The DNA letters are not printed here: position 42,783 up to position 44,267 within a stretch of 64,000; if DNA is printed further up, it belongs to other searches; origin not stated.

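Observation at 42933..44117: Phage-encoded NusG/Spt5-like (NGN-KOW) protein with long lysine-rich tail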

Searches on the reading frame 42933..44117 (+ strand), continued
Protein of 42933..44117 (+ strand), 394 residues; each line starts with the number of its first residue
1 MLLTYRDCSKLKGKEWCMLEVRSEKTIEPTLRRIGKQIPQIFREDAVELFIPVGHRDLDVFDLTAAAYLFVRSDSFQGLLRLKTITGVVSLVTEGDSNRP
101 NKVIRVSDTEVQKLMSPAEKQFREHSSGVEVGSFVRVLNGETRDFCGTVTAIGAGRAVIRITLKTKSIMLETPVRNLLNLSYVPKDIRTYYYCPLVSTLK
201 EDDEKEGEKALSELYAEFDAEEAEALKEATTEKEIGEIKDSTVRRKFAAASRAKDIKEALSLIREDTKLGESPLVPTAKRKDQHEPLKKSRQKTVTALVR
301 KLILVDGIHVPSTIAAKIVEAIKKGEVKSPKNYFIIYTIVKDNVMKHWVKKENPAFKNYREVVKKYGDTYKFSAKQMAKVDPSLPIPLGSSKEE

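Call 29: find_encoding_contigs(protein=P0068, flank=10000, max_places=2)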
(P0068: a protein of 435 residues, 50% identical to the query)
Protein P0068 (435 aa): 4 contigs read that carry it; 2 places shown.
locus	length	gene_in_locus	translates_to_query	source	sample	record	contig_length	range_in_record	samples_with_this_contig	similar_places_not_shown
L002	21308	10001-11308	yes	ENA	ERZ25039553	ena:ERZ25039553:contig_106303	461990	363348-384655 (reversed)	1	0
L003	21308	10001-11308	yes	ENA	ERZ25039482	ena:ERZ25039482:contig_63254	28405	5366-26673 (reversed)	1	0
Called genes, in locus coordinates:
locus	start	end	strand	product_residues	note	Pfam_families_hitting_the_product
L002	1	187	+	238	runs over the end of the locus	-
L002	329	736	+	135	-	-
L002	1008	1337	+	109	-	-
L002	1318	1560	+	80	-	-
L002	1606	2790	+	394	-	PF21189:PHA02142, PF09414:RNA_ligase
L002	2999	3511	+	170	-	-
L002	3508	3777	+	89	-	-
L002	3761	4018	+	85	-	-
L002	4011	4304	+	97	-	-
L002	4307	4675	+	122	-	-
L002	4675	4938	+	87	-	-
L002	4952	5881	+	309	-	-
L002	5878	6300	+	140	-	-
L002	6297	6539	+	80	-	PF20037:DUF6440 (weak)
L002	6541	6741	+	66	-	-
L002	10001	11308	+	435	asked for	-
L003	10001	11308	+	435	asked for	-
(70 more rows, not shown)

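Call 30: find_encoding_contigs(protein=P0082, flank=10000, max_places=2)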
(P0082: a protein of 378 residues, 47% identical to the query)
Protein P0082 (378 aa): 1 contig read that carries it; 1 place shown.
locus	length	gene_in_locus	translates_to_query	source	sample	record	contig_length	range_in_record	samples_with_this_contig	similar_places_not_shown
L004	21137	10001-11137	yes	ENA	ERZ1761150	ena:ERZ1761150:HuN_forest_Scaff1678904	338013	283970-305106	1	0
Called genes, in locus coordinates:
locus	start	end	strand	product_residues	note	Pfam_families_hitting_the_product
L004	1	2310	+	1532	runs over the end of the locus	PF22633:F5_F8_type_C_2 (faint)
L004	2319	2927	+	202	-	-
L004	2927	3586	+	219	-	PF16640:Big_3_5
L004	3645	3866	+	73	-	-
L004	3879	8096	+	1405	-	-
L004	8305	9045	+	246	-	PF06530:Phage_antitermQ (faint)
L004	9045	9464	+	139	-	-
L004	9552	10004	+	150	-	-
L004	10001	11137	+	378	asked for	-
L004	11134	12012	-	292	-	-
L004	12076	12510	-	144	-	-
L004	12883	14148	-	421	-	-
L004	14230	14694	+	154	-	-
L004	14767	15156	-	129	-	-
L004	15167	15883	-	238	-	-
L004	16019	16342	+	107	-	-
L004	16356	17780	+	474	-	-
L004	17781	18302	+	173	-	-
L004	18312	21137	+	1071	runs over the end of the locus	-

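Call 63: find_encoding_contigs(protein=P0002, flank=6000, max_places=1)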
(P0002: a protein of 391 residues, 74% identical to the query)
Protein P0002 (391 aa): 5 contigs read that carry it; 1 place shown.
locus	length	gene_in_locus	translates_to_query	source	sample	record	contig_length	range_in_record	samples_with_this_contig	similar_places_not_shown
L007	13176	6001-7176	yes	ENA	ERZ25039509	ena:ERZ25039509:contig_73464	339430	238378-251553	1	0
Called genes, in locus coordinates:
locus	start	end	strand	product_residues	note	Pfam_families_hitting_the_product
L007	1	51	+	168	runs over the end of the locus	-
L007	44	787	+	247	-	-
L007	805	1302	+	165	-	-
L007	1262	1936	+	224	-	-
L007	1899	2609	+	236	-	-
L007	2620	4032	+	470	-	-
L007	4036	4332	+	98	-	-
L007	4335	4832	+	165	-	-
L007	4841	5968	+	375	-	PF05496:RuvB_N (faint), PF13177:DNA_pol3_delta2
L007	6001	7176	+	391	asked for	-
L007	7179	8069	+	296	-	-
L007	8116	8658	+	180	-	-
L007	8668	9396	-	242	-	PF02945:Endonuclease_7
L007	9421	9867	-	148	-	PF19474:DUF6011 (weak)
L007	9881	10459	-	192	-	-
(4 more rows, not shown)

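Call 64: find_encoding_contigs(protein=P0018, flank=6000, max_places=1)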
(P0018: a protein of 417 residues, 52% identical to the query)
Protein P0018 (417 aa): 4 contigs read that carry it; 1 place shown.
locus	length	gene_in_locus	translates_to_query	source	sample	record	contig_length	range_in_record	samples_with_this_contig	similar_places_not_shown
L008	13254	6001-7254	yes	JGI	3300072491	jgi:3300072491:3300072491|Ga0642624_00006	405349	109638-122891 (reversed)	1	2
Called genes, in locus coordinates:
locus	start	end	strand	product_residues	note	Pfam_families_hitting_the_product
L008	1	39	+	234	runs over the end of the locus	-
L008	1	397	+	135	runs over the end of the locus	-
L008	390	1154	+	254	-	-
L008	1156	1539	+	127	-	-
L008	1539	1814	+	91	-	-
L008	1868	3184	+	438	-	-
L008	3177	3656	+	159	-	-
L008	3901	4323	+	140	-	PF00293:NUDIX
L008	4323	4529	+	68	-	PF09926:DUF2158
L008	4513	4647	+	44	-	-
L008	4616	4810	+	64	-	-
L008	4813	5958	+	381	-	PF13177:DNA_pol3_delta2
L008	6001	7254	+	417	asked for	-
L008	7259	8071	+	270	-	-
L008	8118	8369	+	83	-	-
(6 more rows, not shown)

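Call 66: find_related_loci(query=A1, collection=genome_contigs, flank=3000)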
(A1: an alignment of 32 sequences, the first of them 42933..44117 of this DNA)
Query A1 (394 aa) in genome_contigs; peptide patterns used: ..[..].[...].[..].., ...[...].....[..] (x = any residue, [..] = any of these).
43 stretches matched a pattern, but none encodes a relative of the query by tblastn (E <= 1e-3).

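Call 67: find_related_loci(query=A1, collection=viral_contigs, flank=6000)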
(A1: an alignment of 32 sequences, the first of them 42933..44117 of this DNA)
Query A1 (394 aa) in viral_contigs; peptide patterns used: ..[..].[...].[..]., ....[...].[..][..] (x = any residue, [..] = any of these).
287 stretches matched a pattern; 24 encode a relative of the query (tblastn E <= 1e-3); 22 distinct loci.
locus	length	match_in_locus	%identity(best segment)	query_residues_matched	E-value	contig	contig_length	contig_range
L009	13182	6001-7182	99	1-394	0e+0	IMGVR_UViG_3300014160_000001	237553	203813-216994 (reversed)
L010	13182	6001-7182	99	1-394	0e+0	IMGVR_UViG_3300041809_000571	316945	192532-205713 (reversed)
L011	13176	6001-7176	69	1-393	0e+0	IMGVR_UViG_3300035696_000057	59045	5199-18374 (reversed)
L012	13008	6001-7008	58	1-390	9e-146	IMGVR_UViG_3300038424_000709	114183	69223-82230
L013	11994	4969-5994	52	1-394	3e-128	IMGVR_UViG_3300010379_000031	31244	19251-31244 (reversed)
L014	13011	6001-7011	50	1-388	2e-117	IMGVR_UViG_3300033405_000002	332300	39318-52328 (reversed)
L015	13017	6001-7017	48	1-393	1e-113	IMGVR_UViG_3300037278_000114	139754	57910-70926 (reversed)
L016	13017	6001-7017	48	1-393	1e-113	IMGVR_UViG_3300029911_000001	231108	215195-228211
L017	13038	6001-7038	46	1-394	2e-111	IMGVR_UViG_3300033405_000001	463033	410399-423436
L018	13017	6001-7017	48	1-390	7e-111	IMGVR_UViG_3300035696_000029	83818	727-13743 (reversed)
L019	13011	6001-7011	47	1-388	1e-109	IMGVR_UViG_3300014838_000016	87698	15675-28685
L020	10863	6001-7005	47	1-388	4e-108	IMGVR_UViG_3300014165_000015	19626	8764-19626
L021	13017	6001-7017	46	1-388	1e-107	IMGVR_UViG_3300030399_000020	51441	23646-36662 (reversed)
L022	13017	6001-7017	44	1-388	2e-105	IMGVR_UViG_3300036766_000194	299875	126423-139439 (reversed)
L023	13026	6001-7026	45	1-392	2e-102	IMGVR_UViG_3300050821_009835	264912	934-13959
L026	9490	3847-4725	45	1-346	2e-88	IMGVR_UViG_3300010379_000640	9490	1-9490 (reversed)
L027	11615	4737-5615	45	1-346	2e-88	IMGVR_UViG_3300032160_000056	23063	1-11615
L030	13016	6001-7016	50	1-388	7e-73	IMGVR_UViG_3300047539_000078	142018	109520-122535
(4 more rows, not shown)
